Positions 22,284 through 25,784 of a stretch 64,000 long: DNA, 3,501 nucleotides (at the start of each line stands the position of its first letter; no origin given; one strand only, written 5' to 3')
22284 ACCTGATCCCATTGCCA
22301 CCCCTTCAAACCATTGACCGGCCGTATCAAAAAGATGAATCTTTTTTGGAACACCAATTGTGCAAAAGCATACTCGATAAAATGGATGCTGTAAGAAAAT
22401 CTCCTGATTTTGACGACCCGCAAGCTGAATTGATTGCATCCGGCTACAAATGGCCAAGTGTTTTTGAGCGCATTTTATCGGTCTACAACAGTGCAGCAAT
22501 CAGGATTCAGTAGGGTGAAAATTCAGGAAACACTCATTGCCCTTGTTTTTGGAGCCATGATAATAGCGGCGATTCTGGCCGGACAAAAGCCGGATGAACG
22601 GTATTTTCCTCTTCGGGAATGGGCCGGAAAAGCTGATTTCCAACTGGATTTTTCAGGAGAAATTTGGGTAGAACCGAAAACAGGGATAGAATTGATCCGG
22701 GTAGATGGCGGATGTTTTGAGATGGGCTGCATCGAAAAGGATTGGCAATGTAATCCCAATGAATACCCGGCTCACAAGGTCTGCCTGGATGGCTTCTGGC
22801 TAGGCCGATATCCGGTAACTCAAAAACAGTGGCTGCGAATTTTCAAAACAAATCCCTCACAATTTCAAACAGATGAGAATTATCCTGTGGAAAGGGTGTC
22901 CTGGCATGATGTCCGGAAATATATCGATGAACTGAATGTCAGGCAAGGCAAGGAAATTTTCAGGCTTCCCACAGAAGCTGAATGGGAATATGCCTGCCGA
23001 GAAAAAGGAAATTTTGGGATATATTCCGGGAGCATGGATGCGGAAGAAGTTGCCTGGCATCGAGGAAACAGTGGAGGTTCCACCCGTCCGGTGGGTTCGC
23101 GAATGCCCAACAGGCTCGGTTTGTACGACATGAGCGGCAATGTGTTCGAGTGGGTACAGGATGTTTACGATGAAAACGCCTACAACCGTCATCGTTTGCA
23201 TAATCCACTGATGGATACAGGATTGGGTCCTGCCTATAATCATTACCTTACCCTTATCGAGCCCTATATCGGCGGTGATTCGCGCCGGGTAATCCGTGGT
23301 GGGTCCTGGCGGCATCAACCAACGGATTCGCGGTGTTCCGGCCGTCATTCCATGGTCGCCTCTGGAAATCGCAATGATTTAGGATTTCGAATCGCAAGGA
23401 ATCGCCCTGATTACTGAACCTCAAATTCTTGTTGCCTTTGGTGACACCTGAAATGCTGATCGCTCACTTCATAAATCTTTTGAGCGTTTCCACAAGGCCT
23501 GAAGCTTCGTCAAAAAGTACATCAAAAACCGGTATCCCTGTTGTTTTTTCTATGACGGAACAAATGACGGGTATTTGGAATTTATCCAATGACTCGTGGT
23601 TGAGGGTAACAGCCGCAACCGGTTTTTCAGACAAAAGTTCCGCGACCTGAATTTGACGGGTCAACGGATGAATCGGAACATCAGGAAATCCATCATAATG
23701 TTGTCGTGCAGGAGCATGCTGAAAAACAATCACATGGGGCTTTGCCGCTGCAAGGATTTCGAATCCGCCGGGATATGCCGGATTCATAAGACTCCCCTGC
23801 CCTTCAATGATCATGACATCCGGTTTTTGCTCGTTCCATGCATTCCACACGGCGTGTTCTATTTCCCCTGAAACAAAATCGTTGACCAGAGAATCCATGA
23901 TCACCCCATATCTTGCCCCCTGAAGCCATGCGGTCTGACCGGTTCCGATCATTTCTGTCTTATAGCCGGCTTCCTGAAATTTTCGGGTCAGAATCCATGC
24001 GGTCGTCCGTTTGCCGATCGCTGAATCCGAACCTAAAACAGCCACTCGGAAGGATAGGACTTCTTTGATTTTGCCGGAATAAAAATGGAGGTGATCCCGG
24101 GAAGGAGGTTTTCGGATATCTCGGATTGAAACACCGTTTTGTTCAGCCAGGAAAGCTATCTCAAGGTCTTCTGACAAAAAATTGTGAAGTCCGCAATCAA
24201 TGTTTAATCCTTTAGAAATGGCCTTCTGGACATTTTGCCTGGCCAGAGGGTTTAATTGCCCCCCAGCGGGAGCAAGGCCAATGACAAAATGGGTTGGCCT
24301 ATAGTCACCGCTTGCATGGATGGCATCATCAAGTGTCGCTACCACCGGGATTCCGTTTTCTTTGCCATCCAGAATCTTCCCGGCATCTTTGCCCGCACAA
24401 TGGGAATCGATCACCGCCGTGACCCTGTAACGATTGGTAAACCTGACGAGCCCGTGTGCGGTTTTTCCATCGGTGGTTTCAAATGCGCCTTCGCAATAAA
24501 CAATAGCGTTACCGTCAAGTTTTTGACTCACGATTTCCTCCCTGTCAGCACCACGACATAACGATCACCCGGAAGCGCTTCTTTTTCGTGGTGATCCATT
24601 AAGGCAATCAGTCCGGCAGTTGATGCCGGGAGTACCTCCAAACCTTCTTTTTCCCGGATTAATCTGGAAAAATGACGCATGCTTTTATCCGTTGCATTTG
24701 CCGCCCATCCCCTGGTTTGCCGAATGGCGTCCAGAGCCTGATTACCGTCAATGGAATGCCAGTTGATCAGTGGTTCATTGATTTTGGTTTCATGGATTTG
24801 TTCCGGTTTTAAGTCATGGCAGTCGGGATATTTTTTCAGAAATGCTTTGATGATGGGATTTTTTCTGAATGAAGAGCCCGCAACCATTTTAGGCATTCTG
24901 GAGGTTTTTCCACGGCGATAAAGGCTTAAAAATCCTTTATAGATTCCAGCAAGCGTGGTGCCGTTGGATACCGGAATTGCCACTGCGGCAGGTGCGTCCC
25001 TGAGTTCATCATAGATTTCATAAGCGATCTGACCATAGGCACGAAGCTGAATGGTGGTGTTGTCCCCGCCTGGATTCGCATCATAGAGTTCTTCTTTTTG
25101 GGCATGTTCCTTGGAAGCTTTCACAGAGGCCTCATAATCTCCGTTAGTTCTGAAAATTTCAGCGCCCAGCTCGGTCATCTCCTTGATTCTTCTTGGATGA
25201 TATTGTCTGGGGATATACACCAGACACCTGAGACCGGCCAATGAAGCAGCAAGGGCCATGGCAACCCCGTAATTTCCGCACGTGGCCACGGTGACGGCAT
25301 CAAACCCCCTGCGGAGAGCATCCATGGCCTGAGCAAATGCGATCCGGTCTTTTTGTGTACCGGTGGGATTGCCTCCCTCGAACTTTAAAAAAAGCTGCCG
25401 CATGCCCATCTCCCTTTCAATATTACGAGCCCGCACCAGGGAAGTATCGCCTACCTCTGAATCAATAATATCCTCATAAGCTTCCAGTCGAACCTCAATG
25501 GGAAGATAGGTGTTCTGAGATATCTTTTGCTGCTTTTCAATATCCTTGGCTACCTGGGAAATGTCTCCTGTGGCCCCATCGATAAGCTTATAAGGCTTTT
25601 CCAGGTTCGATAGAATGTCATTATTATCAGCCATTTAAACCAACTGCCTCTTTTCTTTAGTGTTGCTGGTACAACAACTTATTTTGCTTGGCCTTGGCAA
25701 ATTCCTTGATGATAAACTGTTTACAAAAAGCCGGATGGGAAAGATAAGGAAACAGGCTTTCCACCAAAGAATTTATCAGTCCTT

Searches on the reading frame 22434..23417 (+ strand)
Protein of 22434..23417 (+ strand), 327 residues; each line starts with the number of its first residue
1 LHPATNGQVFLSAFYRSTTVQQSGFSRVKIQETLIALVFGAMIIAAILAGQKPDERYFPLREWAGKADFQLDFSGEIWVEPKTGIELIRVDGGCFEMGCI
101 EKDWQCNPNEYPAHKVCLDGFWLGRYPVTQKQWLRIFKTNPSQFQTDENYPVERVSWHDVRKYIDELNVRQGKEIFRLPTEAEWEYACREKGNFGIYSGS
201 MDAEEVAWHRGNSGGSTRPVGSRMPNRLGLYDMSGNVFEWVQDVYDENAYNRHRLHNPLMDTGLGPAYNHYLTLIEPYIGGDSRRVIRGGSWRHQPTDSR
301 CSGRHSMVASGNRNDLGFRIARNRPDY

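Call 6: search_protein_families(library=pfam, proteins=[window:22434-23417:+], max_evalue=0.001)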
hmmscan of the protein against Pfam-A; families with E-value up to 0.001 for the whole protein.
window:22434-23417:+ (327 aa): 1 family
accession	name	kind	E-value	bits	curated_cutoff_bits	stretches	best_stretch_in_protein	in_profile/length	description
PF03781.23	FGE-sulfatase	-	6.8e-43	147.6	23.3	1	86-322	4-255/255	Sulfatase-modifying factor enzyme 1-like domain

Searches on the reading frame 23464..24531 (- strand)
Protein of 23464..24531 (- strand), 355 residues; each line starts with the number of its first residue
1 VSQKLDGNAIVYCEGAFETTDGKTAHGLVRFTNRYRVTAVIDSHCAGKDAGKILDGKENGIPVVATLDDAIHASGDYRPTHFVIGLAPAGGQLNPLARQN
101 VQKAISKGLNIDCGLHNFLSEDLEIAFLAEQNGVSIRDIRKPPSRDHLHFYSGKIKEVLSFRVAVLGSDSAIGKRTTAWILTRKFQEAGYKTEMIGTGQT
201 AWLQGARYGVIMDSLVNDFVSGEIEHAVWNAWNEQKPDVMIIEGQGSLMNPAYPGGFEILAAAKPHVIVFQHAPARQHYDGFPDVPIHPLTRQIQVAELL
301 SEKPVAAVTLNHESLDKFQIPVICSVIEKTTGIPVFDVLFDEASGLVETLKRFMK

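Call 85: search_protein_families(library=pfam, proteins=[window:23464-24531:-], max_evalue=0.00001)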
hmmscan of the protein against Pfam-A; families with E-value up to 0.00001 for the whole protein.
window:23464-24531:- (355 aa): 2 families
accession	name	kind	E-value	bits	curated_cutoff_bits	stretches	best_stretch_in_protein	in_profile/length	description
PF07755.17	DUF1611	-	2.2e-59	200.7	25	1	150-344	2-198/201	Domain of unknown function (DUF1611_C) P-loop domain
PF17396.8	DUF1611_N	-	2.3e-24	86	22.6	1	44-142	2-95/95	Domain of unknown function (DUF1611_N) Rossmann-like domain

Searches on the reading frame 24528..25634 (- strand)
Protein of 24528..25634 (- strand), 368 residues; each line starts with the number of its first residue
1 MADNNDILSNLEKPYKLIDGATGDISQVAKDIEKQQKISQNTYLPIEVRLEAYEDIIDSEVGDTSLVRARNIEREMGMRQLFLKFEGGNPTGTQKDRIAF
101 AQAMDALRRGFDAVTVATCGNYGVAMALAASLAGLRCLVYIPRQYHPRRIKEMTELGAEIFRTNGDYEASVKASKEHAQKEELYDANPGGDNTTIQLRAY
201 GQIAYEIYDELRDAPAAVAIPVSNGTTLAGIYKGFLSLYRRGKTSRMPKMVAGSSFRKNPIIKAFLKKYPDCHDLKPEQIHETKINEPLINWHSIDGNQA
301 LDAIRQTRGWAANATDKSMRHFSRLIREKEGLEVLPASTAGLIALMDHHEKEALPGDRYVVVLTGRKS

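Call 85: search_protein_families(library=pfam, proteins=[window:24528-25634:-], max_evalue=0.00001)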
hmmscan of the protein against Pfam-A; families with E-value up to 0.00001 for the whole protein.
window:24528-25634:- (368 aa): 1 family
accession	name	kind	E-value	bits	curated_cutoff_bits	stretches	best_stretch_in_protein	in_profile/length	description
PF00291.31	PALP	-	2.4e-55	188.4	35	1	59-365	3-295/295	Pyridoxal-phosphate dependent enzyme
